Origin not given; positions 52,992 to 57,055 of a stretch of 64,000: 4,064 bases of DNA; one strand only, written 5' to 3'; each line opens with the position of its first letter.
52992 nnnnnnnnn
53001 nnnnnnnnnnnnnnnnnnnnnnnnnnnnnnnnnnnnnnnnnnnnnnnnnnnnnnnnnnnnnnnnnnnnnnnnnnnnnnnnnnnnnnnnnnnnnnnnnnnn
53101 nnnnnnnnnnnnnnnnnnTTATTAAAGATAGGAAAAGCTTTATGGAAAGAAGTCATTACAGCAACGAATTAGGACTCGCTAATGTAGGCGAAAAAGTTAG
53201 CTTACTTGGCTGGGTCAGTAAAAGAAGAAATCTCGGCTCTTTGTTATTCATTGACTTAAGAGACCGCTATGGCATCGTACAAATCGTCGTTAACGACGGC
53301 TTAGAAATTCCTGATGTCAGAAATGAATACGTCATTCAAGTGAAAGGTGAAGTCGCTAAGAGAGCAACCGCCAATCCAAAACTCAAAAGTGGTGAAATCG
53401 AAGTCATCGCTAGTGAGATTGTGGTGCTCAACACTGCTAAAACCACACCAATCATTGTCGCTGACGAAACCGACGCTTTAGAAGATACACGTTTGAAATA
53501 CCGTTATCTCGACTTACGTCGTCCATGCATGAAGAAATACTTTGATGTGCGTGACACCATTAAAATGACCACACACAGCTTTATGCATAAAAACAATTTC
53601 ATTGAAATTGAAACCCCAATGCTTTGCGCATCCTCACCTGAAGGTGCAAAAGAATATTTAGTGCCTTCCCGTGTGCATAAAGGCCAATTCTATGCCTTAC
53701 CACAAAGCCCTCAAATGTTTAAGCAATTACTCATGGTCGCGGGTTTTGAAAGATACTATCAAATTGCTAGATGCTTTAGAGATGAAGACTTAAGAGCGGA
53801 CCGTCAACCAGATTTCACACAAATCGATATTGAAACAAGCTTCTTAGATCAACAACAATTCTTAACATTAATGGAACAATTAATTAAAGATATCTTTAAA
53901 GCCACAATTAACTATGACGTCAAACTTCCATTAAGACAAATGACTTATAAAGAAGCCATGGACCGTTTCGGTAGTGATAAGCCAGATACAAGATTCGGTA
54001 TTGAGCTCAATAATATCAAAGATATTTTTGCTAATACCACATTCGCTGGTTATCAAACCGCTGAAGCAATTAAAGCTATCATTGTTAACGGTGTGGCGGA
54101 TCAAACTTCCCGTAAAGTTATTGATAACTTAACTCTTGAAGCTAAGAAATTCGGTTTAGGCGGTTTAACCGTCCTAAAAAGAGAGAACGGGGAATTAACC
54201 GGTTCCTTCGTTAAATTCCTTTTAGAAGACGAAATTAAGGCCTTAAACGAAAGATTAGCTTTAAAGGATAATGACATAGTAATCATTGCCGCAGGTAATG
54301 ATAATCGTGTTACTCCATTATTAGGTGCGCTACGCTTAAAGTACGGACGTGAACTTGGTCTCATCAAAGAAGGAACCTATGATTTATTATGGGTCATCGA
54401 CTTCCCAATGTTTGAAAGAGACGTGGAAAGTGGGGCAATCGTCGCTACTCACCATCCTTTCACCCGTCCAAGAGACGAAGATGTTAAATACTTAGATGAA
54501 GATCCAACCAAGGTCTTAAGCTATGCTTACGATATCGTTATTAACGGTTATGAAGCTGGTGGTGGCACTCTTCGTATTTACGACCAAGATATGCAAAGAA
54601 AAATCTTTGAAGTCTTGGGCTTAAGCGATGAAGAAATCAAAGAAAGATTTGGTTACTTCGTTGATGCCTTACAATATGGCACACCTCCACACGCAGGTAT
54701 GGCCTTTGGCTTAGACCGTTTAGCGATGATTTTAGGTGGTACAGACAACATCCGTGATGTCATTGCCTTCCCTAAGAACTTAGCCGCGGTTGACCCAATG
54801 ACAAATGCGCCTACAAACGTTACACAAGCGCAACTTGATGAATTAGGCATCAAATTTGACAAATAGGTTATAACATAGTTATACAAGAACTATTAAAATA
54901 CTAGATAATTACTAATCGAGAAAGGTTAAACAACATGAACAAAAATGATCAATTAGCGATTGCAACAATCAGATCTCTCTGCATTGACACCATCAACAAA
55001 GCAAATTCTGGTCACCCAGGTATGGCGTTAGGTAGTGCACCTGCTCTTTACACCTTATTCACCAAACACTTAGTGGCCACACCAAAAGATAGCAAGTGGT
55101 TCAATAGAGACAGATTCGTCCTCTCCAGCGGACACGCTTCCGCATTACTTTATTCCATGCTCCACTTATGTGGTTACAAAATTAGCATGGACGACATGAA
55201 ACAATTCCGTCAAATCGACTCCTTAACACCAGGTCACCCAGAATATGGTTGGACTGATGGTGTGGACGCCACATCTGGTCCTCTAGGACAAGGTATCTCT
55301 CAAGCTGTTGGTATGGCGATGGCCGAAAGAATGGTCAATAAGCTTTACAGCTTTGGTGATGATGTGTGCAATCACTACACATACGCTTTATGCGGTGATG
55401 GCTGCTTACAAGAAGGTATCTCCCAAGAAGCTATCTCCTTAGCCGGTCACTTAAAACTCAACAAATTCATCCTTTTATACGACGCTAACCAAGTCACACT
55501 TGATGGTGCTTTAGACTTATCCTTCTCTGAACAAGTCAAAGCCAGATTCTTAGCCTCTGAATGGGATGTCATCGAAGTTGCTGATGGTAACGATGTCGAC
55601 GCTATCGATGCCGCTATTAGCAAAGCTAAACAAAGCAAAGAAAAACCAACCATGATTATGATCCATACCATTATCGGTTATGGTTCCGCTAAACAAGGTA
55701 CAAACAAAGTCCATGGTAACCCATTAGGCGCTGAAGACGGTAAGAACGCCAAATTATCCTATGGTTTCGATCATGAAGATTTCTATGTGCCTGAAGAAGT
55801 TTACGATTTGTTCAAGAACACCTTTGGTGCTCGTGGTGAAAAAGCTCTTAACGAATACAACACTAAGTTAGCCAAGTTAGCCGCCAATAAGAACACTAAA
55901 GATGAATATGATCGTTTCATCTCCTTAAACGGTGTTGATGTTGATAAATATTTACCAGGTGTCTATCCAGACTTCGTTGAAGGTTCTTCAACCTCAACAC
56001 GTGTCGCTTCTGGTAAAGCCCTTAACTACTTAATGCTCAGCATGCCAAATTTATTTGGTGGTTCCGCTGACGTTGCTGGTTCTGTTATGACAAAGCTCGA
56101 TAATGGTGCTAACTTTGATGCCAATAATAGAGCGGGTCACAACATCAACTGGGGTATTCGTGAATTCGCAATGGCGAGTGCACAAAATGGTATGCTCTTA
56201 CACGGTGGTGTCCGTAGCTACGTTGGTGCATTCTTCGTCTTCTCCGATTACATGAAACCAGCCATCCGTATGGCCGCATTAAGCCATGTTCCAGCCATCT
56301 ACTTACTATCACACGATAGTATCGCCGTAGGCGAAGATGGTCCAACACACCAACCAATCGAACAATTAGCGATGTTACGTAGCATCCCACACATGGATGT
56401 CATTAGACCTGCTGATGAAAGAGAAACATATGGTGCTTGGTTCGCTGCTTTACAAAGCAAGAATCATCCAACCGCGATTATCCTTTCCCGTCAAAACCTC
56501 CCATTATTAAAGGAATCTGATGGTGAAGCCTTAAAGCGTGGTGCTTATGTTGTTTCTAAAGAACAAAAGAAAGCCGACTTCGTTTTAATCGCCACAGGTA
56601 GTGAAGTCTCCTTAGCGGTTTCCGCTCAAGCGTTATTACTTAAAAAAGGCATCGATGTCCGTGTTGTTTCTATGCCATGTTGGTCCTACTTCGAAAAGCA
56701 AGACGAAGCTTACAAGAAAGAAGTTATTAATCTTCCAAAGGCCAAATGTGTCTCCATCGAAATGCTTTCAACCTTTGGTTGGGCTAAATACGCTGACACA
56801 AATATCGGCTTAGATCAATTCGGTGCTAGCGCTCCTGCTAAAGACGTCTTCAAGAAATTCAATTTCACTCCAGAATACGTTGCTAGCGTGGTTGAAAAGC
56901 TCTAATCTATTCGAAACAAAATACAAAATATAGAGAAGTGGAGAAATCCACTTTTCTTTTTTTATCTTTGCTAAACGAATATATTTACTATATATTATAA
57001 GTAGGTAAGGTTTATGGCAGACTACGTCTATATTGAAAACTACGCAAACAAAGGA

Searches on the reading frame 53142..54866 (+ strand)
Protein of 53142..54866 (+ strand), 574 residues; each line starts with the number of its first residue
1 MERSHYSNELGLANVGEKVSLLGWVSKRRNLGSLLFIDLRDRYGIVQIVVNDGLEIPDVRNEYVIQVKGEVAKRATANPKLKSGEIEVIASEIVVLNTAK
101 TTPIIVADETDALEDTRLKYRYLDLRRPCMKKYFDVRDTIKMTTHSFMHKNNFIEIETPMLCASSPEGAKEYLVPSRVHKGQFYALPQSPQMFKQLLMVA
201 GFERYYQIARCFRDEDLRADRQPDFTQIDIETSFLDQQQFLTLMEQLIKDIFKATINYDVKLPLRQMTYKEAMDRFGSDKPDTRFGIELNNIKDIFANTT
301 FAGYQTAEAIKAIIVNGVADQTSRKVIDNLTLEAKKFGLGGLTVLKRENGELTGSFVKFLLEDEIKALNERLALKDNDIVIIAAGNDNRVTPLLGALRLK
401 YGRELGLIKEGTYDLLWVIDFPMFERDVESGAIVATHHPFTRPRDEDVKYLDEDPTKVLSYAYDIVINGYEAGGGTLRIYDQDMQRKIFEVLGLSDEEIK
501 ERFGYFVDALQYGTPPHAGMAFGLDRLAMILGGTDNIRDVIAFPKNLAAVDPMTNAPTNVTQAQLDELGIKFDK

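Call 39: search_protein_families(library=pfam, proteins=[window:53142-54866:+], max_evalue=0.00001)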
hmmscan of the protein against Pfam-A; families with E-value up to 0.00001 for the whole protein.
window:53142-54866:+ (574 aa): 3 families
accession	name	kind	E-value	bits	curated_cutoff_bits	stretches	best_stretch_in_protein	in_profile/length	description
PF00152.25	tRNA-synt_2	-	8.8e-118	393.3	25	1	114-546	2-307/308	tRNA synthetases class II (D, K and N)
PF02938.19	GAD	-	2.6e-17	63.2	23.4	1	308-391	9-92/95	GAD domain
PF01336.31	tRNA_anti-codon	-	2.1e-14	53.6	27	1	19-96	1-75/75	OB-fold nucleic acid binding domain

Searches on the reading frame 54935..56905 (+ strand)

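Call 39: search_protein_families(library=pfam, proteins=[window:54935-56905:+], max_evalue=0.00001)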
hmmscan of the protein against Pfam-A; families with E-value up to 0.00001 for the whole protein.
window:54935-56905:+ (656 aa): 4 families
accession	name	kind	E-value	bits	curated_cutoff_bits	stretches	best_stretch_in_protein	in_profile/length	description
PF00456.26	Transketolase_N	-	5.4e-128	427.1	22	1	5-321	2-320/334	Transketolase, thiamine diphosphate binding domain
PF02779.29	Transket_pyr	-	8.7e-51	172.4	27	1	353-523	3-173/174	Transketolase, pyrimidine binding domain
PF22613.1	Transketolase_C_1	-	1.1e-38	132.4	27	1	536-645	1-113/113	Transketolase-like TK C-terminal domain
PF02780.25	Transketolase_C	-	7.9e-09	35.9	25.9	1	542-592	5-55/124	Transketolase, C-terminal domain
